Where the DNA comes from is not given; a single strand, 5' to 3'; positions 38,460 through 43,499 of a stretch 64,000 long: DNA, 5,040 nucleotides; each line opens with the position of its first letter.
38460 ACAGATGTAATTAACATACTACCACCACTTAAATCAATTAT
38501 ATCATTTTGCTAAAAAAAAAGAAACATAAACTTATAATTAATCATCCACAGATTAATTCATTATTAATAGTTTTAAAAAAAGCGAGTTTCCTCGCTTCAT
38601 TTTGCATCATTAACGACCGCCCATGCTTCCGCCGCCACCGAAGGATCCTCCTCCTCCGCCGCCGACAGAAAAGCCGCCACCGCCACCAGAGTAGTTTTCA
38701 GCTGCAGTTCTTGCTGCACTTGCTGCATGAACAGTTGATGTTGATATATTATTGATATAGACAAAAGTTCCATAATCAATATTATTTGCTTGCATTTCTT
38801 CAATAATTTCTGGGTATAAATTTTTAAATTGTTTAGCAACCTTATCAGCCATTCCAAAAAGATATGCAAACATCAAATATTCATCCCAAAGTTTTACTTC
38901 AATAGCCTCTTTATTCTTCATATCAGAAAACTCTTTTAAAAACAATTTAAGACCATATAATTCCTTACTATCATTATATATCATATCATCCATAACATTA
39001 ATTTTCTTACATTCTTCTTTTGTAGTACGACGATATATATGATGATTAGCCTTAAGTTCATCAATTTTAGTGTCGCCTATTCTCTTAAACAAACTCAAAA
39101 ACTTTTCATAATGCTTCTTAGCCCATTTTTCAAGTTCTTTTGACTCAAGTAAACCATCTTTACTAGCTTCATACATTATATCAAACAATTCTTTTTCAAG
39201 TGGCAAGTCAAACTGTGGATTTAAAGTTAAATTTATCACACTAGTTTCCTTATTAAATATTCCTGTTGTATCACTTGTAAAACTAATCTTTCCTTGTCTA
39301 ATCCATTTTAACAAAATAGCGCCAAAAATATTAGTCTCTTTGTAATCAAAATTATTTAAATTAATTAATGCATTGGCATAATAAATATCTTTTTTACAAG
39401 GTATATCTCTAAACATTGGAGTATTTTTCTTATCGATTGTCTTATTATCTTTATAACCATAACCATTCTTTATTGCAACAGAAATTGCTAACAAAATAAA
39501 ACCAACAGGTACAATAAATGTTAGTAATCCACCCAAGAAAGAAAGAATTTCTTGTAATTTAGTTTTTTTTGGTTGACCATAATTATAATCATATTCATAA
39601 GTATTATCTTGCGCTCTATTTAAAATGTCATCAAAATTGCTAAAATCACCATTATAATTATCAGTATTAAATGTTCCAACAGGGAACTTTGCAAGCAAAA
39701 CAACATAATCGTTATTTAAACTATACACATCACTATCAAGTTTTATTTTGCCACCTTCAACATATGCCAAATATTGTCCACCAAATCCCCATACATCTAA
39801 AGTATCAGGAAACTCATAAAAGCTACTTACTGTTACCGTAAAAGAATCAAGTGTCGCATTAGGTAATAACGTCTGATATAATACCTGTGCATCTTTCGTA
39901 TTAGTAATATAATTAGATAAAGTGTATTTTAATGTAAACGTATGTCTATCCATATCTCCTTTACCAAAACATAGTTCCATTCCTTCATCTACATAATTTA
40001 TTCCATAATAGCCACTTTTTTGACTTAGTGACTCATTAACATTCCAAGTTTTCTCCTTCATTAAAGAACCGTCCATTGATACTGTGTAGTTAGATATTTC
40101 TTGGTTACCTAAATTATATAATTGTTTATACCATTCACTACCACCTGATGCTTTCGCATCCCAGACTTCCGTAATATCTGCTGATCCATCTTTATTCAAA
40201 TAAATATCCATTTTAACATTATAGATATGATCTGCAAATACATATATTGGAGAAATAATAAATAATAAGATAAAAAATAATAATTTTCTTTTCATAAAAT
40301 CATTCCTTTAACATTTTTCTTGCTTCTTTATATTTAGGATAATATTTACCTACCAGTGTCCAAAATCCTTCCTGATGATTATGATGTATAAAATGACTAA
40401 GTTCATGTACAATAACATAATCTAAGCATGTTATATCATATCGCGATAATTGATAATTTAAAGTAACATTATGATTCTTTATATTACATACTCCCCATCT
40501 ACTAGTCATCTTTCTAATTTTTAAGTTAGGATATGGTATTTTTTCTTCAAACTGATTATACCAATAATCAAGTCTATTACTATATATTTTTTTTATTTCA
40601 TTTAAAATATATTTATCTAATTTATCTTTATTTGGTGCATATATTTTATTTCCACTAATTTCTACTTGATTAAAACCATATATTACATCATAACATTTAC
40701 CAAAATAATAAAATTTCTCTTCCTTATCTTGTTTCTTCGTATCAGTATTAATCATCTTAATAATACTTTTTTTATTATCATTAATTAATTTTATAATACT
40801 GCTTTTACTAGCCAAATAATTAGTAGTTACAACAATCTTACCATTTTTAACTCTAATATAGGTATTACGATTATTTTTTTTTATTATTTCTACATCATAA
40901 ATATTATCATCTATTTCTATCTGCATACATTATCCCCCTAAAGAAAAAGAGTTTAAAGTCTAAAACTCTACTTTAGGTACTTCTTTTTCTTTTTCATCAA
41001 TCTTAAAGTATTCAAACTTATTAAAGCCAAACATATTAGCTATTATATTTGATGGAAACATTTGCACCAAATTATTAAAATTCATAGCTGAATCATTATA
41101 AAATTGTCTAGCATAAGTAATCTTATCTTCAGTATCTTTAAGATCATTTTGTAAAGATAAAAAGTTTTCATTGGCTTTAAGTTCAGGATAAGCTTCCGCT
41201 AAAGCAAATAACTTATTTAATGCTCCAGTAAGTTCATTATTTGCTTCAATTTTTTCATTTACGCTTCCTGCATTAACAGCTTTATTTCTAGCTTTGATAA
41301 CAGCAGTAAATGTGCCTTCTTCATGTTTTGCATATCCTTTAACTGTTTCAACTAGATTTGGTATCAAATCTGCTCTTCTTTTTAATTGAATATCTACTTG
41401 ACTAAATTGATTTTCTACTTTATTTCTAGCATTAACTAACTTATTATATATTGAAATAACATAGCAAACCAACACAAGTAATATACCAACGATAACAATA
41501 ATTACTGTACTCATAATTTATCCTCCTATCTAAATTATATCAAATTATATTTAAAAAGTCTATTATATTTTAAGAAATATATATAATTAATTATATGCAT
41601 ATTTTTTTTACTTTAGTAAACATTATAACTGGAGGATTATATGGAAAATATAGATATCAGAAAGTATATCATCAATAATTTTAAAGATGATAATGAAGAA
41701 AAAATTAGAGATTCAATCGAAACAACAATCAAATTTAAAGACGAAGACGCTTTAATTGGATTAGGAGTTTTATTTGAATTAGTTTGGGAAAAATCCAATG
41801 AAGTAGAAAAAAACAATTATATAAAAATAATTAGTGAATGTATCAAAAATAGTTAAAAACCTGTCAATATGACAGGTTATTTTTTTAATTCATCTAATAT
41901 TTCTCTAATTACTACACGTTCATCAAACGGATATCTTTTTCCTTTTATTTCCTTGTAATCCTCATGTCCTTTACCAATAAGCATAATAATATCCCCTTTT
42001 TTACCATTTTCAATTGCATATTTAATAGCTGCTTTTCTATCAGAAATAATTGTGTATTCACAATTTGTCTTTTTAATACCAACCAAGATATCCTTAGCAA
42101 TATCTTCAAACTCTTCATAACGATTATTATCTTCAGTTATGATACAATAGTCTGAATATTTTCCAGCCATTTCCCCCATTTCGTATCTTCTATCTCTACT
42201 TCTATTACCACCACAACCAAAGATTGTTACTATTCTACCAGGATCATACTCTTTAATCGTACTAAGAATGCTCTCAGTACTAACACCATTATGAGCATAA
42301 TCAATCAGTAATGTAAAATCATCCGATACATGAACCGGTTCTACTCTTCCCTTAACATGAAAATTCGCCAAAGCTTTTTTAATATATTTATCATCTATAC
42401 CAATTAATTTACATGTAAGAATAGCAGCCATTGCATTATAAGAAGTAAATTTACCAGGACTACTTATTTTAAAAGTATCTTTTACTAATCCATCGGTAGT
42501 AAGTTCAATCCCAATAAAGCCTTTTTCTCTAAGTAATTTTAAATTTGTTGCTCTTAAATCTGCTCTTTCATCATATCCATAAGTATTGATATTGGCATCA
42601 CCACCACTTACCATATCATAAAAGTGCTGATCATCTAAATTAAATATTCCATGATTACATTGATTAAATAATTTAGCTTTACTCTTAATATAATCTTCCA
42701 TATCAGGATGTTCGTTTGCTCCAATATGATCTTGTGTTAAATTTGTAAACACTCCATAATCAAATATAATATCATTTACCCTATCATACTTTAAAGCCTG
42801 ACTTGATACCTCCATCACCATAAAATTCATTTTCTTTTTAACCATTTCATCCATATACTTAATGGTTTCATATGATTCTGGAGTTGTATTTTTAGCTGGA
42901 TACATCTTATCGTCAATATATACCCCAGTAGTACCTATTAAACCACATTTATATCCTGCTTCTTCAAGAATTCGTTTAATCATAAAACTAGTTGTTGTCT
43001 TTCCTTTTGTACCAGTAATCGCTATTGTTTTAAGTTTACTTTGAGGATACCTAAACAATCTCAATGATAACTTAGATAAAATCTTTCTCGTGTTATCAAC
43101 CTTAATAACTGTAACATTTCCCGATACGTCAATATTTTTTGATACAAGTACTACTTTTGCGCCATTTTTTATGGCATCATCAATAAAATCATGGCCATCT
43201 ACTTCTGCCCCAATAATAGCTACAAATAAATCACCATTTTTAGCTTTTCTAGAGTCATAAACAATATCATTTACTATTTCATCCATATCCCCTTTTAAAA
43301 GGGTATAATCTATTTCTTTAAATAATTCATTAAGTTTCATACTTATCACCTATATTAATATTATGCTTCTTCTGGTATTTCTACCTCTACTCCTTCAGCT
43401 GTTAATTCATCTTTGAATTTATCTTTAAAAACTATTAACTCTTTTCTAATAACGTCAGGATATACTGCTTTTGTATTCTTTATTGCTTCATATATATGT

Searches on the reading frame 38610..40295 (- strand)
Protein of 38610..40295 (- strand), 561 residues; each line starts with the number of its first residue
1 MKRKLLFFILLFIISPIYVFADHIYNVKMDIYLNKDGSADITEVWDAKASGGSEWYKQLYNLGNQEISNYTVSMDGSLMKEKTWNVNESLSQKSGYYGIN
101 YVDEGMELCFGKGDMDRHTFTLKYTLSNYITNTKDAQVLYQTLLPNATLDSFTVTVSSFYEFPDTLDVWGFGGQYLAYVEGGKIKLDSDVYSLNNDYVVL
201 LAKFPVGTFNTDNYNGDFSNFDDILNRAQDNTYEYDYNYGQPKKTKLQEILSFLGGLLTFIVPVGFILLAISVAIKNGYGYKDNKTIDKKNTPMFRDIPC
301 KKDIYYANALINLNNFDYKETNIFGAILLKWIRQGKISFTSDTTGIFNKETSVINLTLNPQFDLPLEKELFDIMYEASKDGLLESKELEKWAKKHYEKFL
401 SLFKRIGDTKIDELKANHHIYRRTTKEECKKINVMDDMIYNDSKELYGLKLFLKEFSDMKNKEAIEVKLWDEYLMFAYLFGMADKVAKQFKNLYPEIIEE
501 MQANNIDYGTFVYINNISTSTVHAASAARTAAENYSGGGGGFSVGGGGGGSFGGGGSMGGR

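Call 26: search_protein_families(library=pfam, proteins=[window:38610-40295:-], max_evalue=0.01)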
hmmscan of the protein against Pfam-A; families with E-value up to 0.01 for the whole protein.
window:38610-40295:- (561 aa): 3 families
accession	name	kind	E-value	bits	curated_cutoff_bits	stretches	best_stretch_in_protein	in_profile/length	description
PF20990.2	DUF2207_C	-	2.8e-18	67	33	2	445-490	202-247/247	Predicted membrane protein (DUF2207) C-terminal domain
PF09972.14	DUF2207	-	6.5e-10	39.9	24.4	1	24-170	2-137/172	Predicted membrane protein (DUF2207) N-terminal domain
PF24657.1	DUF7646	-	0.0003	21.2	27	1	363-431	12-83/85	Domain of unknown function (DUF7646)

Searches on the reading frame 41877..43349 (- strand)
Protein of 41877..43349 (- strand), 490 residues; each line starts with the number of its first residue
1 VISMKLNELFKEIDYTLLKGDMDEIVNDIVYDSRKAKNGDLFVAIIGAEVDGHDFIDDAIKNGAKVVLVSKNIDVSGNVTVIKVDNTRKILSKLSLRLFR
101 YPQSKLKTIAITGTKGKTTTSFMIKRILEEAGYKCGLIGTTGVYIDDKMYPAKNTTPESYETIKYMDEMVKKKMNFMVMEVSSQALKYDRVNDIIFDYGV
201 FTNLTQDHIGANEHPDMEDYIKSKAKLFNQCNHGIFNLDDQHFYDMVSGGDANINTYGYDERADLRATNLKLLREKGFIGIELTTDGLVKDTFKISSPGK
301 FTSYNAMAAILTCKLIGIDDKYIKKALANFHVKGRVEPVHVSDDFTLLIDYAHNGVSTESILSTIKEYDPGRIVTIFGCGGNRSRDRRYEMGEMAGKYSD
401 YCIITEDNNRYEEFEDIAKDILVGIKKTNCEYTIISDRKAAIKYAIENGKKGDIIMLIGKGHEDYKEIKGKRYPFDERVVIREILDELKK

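Call 70: search_protein_families(library=pfam, proteins=[window:41877-43349:-], max_evalue=0.0001)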
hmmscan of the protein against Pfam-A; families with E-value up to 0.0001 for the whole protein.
window:41877-43349:- (490 aa): 3 families
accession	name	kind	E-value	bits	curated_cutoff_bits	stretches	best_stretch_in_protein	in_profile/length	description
PF08245.18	Mur_ligase_M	-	3.1e-44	151.8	24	1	111-312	1-199/200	Mur ligase middle domain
PF02875.26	Mur_ligase_C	-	1.2e-27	97.6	28.4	1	334-461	1-127/127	Mur ligase, glutamate ligase domain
PF01225.30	Mur_ligase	-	6.3e-11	42.9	21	1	29-94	5-90/95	Mur ligase family, catalytic domain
